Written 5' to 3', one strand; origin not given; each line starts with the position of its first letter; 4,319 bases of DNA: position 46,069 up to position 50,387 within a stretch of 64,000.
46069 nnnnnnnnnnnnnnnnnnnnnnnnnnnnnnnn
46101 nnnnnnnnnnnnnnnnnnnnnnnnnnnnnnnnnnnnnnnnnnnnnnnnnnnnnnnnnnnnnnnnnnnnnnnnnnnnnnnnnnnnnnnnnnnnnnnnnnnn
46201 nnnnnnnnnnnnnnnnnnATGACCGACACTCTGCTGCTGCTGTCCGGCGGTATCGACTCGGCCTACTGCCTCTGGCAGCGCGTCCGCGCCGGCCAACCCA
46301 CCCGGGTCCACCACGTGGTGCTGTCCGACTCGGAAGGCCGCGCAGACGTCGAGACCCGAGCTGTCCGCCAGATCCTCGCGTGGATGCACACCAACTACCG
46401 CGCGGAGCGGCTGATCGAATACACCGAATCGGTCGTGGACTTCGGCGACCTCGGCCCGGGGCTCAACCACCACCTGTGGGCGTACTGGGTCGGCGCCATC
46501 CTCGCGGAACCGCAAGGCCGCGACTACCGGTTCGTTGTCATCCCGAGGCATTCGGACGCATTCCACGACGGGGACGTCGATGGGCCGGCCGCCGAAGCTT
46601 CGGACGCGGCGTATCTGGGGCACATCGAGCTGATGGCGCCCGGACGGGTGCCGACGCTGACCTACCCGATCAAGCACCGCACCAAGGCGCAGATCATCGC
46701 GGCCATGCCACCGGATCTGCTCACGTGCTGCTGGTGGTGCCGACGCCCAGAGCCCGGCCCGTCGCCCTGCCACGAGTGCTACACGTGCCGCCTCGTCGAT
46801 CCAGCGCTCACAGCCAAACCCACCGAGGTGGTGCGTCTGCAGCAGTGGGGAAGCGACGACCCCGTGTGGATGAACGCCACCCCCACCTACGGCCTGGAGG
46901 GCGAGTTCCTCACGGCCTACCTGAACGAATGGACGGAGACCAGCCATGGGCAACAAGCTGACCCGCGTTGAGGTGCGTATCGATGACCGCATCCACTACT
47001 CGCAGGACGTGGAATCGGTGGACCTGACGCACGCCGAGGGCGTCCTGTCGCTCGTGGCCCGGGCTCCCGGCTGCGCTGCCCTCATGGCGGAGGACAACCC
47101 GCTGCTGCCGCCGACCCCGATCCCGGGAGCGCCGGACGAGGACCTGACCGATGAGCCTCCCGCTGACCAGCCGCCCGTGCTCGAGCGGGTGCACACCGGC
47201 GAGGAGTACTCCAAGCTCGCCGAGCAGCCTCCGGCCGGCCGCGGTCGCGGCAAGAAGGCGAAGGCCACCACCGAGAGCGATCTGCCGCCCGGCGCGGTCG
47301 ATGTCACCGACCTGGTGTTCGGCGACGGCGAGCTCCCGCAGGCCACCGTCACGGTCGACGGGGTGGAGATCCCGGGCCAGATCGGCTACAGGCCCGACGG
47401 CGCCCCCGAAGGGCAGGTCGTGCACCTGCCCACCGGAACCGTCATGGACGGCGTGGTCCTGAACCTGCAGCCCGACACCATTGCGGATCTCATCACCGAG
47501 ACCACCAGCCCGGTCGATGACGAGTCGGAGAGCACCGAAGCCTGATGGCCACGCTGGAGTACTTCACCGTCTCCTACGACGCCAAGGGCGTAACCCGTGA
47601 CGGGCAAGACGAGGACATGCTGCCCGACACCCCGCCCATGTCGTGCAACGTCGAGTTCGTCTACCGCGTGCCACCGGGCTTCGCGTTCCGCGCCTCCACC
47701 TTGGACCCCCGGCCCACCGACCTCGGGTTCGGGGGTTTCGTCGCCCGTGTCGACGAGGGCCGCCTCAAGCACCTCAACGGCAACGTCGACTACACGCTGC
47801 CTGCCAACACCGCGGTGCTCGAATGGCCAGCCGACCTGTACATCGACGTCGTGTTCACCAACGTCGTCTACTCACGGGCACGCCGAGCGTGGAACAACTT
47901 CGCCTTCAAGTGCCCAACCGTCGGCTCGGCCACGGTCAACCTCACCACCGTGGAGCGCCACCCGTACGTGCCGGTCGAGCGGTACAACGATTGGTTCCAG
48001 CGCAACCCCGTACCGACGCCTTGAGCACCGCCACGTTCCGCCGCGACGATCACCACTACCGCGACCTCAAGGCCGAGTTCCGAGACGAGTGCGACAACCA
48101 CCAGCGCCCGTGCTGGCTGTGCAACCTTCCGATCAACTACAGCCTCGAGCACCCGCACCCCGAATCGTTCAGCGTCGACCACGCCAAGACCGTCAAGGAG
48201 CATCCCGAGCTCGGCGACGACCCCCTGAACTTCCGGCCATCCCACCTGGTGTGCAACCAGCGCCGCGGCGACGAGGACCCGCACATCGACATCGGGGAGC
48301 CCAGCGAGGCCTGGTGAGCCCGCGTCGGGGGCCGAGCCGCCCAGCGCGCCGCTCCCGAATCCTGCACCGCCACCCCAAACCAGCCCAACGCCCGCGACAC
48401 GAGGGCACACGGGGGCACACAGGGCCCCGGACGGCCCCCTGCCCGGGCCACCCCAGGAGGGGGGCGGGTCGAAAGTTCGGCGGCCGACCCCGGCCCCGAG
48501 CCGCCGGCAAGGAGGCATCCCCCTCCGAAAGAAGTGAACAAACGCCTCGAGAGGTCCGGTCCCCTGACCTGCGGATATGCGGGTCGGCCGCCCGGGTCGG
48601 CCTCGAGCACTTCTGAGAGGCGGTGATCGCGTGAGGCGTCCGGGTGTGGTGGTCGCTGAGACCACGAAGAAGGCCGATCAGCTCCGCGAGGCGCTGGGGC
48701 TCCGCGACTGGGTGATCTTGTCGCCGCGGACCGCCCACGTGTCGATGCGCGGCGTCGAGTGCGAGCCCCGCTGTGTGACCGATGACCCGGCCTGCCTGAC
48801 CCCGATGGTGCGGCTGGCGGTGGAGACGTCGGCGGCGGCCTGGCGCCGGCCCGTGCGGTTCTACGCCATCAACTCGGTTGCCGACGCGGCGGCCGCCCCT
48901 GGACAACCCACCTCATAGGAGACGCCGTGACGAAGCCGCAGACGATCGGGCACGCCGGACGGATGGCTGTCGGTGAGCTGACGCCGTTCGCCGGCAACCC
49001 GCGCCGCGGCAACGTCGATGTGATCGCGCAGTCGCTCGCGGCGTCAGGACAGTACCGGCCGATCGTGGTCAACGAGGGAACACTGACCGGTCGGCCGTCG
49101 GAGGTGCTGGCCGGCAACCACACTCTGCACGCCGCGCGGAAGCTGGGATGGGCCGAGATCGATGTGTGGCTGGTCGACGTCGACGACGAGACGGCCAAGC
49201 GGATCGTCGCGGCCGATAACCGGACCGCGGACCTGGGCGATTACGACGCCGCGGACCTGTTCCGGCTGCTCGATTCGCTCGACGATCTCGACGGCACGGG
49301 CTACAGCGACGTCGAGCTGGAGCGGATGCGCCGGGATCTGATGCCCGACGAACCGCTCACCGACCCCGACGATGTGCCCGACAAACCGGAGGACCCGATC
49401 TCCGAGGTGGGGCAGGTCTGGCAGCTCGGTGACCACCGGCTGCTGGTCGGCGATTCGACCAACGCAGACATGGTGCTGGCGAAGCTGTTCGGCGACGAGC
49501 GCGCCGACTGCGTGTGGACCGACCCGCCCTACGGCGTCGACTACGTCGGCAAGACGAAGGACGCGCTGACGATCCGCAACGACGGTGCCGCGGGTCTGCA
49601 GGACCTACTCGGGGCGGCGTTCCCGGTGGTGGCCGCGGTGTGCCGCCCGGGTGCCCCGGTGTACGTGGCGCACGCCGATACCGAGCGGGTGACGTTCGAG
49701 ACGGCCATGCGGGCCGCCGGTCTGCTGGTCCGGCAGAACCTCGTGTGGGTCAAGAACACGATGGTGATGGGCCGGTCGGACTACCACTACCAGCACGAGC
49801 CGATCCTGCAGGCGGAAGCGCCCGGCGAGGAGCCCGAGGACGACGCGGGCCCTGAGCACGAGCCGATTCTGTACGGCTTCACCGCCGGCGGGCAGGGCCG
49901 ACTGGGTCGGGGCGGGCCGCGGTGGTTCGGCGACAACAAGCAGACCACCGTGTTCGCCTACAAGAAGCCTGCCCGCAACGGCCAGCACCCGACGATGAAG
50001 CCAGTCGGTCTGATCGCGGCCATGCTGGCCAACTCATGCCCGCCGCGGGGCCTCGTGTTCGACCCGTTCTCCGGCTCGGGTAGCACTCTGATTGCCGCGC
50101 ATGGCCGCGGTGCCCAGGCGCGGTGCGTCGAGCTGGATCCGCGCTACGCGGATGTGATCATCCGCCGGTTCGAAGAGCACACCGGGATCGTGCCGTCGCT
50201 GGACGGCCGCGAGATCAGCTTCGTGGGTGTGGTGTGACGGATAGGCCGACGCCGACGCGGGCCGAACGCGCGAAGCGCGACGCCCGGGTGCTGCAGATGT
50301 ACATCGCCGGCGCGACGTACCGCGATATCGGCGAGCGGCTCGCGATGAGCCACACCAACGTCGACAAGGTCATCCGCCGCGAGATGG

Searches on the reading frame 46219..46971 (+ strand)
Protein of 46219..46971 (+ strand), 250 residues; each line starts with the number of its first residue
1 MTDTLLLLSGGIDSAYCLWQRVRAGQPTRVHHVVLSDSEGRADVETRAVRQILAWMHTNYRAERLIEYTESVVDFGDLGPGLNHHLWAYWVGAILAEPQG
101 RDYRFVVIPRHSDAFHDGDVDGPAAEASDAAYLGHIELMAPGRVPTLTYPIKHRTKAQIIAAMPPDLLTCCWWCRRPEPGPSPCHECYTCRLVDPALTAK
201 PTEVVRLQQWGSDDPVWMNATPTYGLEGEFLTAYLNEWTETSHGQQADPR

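Call 55: search_protein_families(library=pfam, proteins=[window:46219-46971:+], max_evalue=0.001)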
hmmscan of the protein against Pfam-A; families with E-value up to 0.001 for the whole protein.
window:46219-46971:+ (250 aa): 1 family
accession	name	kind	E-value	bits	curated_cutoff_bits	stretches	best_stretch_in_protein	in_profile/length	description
PF06508.19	QueC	-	0.0005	20.1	22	0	5-54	3-49/210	Queuosine biosynthesis protein QueC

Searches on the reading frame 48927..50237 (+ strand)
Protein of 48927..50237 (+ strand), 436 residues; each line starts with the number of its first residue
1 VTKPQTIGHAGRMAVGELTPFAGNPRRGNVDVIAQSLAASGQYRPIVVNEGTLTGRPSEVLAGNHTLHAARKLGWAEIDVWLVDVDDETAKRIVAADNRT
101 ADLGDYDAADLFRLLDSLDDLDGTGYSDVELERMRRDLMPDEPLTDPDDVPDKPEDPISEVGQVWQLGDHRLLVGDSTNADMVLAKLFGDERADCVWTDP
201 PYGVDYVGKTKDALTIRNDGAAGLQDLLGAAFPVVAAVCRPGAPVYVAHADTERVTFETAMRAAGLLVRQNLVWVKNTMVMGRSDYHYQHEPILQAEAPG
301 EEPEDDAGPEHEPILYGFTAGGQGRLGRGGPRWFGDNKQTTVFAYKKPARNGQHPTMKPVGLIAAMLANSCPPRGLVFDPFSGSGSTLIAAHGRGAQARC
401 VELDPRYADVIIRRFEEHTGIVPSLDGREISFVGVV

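Call 55: search_protein_families(library=pfam, proteins=[window:48927-50237:+], max_evalue=0.001)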
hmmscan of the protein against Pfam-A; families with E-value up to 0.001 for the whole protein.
window:48927-50237:+ (436 aa): 2 families
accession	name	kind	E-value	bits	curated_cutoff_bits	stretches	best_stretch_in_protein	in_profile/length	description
PF01555.25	N6_N4_Mtase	-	2e-17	64.3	26.7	1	194-411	2-219/221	DNA methylase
PF03602.21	Cons_hypoth95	-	0.00032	20.9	24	0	374-414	42-83/182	Conserved hypothetical protein 95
